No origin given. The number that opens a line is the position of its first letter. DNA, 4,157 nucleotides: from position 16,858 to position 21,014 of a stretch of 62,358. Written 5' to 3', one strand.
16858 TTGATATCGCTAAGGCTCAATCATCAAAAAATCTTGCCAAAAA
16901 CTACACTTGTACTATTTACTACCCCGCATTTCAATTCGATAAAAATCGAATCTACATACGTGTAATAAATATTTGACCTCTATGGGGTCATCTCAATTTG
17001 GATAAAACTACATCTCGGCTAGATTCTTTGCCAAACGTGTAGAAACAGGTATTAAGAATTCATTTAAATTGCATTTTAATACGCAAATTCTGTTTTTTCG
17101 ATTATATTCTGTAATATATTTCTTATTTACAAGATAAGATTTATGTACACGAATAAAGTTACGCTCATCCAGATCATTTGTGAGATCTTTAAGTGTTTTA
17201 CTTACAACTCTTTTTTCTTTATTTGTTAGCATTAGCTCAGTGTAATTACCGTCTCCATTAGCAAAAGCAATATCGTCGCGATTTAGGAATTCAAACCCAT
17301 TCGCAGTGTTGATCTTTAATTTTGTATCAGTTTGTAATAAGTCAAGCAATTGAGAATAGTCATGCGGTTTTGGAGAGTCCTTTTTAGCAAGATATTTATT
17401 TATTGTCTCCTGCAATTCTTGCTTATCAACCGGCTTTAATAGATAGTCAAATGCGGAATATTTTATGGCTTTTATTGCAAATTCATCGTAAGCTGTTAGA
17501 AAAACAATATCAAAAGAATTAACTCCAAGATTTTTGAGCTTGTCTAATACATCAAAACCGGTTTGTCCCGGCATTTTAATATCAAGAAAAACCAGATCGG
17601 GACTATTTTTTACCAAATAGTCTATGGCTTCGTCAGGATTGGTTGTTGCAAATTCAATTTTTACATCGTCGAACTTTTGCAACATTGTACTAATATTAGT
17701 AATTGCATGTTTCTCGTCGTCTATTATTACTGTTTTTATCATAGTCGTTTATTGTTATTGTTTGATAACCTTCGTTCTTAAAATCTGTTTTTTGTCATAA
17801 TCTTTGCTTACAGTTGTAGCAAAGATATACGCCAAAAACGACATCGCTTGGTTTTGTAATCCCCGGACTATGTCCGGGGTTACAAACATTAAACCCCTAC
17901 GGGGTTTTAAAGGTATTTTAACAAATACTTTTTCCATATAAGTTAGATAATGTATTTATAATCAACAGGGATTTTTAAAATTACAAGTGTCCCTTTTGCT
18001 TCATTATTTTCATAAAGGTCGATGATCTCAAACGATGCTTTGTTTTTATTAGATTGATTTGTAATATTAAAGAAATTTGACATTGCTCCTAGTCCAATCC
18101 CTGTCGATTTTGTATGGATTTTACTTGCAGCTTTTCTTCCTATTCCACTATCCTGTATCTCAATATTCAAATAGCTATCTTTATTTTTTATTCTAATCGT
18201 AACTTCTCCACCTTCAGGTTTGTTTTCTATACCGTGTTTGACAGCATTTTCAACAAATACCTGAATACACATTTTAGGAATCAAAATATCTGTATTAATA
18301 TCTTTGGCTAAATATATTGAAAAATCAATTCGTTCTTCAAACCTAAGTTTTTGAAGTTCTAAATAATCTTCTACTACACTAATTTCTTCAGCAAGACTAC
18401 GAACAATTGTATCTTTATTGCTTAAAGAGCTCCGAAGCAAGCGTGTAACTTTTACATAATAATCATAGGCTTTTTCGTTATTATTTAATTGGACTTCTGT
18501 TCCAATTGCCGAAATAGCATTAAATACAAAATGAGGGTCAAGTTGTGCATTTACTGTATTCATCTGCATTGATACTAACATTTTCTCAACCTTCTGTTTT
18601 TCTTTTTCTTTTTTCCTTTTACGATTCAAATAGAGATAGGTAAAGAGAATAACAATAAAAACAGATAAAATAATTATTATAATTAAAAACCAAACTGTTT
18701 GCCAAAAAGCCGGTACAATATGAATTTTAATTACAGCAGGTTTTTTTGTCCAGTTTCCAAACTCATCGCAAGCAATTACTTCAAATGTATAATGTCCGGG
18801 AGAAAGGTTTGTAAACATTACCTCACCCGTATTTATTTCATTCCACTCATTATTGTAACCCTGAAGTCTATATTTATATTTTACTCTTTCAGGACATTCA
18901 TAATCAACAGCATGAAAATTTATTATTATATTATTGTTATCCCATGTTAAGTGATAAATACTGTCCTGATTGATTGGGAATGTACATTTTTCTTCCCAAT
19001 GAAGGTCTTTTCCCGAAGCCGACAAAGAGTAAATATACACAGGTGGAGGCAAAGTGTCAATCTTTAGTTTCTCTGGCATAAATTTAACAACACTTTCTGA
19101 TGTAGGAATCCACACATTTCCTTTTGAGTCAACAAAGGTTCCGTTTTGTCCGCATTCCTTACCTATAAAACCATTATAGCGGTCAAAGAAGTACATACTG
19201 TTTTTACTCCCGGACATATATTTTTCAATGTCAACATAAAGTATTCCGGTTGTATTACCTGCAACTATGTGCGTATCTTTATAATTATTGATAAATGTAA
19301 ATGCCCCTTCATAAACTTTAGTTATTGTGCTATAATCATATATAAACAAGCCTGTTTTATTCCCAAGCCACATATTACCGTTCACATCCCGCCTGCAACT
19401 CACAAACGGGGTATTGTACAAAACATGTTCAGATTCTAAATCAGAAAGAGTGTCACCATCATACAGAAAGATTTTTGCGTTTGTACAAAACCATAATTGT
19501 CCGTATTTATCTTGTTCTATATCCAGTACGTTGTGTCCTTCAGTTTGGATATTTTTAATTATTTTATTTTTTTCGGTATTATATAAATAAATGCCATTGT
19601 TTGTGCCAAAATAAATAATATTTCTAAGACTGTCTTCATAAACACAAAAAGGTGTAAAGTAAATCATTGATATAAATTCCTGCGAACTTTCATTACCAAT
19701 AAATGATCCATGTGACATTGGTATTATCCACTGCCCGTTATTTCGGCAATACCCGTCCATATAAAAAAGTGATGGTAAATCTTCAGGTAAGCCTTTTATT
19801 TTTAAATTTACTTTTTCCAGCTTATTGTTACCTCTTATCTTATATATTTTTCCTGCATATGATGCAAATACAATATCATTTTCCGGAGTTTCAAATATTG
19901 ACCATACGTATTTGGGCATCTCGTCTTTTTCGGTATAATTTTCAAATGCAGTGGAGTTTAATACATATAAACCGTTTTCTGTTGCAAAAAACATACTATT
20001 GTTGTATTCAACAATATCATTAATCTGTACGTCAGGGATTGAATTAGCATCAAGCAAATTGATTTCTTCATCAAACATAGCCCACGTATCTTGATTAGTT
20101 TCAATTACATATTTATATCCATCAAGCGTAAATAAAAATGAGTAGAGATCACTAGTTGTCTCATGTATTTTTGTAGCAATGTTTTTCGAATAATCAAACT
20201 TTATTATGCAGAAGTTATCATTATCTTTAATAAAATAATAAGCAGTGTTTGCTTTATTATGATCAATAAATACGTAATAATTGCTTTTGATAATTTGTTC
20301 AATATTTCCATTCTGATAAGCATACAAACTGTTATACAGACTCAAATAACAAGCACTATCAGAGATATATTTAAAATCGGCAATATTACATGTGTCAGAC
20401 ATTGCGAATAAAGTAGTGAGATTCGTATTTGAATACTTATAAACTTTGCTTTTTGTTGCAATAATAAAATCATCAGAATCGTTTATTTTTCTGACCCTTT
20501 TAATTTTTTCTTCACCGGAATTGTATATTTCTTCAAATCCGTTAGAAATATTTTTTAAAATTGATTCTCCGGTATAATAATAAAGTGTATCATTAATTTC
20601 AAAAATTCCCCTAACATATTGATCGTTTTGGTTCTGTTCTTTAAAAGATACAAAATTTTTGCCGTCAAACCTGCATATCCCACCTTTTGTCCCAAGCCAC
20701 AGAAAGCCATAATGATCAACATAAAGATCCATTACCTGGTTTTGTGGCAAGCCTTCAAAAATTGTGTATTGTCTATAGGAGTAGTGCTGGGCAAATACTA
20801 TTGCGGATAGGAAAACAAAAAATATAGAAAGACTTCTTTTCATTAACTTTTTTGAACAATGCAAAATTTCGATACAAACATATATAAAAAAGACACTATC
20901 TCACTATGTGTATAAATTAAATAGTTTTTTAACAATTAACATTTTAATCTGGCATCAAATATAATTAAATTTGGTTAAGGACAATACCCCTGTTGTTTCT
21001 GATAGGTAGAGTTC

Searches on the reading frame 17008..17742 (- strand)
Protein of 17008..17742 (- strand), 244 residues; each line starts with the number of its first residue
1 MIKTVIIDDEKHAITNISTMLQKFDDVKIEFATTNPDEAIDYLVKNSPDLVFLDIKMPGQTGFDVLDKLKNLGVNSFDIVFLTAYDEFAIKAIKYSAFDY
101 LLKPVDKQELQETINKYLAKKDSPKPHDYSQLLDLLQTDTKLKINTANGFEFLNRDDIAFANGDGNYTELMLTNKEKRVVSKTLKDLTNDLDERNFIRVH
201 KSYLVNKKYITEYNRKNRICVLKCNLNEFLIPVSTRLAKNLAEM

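Call 5: search_protein_families(library=pfam, proteins=[window:17008-17742:-], max_evalue=0.01)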
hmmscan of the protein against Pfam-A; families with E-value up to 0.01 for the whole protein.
window:17008-17742:- (244 aa): 3 families
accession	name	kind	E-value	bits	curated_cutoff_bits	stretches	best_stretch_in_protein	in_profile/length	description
PF00072.30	Response_reg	-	1.8e-23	83.2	30.2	1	5-114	2-110/111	Response regulator receiver domain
PF04397.21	LytTR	-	1.5e-17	64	22.6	1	152-243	5-95/98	LytTr DNA-binding domain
PF12433.14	PV_NSP1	-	0.0042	17.9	25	1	120-186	10-70/82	Parvovirus non-structural protein 1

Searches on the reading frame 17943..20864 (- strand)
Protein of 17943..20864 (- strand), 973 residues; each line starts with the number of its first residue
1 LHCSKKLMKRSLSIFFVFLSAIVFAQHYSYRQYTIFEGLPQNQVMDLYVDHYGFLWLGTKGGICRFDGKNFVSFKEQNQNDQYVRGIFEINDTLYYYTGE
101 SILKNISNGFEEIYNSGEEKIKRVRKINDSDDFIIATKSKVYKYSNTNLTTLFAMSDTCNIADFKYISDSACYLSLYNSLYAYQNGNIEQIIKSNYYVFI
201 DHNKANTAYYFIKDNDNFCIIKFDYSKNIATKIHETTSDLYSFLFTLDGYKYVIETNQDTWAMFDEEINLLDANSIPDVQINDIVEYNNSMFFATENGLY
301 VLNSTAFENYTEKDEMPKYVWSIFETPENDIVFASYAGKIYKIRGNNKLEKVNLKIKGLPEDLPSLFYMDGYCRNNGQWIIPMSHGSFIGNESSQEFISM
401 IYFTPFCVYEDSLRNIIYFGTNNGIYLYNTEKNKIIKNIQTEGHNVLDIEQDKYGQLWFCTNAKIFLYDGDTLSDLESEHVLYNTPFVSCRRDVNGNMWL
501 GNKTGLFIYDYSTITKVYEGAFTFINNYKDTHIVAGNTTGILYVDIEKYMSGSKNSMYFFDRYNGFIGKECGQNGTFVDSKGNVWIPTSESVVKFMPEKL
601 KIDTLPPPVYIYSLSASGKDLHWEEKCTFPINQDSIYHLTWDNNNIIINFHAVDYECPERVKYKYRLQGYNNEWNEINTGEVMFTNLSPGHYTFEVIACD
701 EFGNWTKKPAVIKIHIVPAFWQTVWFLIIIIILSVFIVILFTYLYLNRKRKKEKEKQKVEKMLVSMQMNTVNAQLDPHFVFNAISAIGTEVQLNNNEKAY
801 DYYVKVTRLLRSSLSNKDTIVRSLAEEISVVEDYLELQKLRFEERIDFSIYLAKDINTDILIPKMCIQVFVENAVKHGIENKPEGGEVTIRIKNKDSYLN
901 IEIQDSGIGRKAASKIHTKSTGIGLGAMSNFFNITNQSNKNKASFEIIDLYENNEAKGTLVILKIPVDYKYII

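Call 5: search_protein_families(library=pfam, proteins=[window:17943-20864:-], max_evalue=0.01)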
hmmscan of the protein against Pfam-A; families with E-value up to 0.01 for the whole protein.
window:17943-20864:- (973 aa): 6 families
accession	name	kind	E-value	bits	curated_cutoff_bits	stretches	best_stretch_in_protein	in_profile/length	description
PF06580.19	His_kinase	-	2.9e-19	69.5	25.2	1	766-846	1-81/81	Histidine kinase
PF07495.19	Y_Y_Y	-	1.1e-16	60.9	26.6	1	654-716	1-64/65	Y_Y_Y domain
PF07494.17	Reg_prop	-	3.8e-15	54.5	20.4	1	38-60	1-23/24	Two component regulator propeller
PF02518.31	HATPase_c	-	1.7e-06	28.9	26.4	1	864-967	7-109/111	Histidine kinase-, DNA gyrase B-, and HSP90-like ATPase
PF13581.12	HATPase_c_2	-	0.00063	20.2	27.4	1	872-932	41-109/127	Histidine kinase-like ATPase domain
PF00780.28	CNH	-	0.0056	17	26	0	415-441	3-30/255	CNH domain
